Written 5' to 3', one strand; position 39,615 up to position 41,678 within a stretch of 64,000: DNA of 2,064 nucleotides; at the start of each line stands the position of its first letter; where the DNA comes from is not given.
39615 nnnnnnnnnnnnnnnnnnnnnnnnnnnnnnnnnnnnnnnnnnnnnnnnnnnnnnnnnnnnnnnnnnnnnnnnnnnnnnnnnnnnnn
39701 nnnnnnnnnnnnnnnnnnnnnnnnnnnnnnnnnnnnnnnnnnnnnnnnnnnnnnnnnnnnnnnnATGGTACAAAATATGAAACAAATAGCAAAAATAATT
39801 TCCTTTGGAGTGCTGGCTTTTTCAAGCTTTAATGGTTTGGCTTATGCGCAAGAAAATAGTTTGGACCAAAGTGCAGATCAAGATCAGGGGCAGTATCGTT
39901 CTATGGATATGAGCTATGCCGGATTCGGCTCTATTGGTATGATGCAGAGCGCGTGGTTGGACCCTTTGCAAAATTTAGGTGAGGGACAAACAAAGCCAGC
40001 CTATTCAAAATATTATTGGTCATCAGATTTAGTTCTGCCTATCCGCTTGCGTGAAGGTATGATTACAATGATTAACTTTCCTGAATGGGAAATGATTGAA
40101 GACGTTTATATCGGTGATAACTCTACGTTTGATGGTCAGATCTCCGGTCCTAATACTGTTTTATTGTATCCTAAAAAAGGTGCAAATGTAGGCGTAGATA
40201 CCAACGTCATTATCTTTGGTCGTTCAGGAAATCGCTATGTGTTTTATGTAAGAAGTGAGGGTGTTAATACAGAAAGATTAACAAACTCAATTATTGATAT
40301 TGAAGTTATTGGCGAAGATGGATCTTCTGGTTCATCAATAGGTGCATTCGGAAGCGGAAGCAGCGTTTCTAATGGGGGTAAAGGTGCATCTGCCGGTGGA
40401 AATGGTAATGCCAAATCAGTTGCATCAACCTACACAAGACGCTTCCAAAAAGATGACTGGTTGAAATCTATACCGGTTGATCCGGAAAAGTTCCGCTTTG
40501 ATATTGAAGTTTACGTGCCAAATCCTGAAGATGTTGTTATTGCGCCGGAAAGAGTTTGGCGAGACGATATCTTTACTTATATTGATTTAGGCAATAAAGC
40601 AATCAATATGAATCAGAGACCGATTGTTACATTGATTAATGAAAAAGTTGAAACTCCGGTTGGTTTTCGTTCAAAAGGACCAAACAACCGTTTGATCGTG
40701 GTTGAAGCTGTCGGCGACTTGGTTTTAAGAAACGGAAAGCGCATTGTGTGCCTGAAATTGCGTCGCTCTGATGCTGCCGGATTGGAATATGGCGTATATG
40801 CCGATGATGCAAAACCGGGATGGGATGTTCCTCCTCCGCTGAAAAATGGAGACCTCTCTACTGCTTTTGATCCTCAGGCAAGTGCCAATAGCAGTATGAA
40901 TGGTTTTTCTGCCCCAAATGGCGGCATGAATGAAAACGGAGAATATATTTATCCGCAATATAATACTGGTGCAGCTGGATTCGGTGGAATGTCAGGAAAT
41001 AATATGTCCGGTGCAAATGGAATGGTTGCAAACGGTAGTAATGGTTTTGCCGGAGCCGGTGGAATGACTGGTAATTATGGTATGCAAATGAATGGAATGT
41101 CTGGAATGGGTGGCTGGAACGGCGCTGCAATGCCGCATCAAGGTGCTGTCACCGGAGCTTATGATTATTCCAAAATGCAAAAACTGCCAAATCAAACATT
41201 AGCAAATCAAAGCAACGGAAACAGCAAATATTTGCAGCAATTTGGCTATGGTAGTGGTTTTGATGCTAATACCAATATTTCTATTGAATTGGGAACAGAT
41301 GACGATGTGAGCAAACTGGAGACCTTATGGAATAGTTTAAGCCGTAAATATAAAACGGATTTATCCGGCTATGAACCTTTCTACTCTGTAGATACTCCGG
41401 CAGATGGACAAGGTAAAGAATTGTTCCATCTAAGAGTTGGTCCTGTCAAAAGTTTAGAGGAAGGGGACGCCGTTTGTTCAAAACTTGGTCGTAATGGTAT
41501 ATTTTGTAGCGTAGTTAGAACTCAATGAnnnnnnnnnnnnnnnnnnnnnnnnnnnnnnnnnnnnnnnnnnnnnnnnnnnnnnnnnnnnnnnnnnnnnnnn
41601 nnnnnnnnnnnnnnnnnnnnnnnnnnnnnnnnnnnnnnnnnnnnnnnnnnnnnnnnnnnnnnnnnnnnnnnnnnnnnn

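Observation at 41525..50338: Repeat-expanded VirB10 (1692 aa) plus a paralogous 1243-aa repeat-only partner inside a virB operon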

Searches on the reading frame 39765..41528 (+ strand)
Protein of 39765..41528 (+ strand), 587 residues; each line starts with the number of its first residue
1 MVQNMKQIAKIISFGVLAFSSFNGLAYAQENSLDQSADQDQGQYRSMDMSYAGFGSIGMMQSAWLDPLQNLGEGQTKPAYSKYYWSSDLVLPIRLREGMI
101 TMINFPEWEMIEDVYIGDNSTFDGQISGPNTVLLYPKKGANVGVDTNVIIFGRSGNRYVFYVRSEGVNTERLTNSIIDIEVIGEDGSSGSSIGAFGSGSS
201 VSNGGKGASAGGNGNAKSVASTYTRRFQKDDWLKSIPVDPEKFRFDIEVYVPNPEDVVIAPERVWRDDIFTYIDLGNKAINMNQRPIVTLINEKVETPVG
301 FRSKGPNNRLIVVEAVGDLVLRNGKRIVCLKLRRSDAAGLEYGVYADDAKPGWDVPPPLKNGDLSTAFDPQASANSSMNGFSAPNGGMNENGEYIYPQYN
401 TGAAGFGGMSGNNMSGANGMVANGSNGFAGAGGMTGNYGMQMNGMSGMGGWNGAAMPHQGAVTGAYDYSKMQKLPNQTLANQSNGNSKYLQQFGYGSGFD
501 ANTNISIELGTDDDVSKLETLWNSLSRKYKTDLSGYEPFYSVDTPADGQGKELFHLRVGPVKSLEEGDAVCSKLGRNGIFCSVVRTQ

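Call 6: search_protein_families(library=pfam, proteins=[window:39765-41528:+], max_evalue=0.01)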
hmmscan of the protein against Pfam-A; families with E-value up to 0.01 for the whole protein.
window:39765-41528:+ (587 aa): 2 families
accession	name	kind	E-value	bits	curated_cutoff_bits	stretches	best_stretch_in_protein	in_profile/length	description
PF03524.21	CagX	-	1.2e-13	51.8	34.2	1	81-330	4-195/198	Conjugal transfer protein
PF05036.18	SPOR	-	0.00012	22.7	21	1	518-585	18-76/76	SPOR domain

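Call 10: search_protein_families(library=ncbifam, proteins=[window:39765-41528:+], max_evalue=0.001)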
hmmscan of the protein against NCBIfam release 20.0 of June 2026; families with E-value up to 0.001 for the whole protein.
window:39765-41528:+ (587 aa): 1 family
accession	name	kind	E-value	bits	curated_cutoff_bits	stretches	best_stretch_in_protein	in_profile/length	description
TIGR02781.1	VirB9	equivalog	1.8e-08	34.3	217.7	0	85-165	35-110/248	P-type conjugative transfer protein VirB9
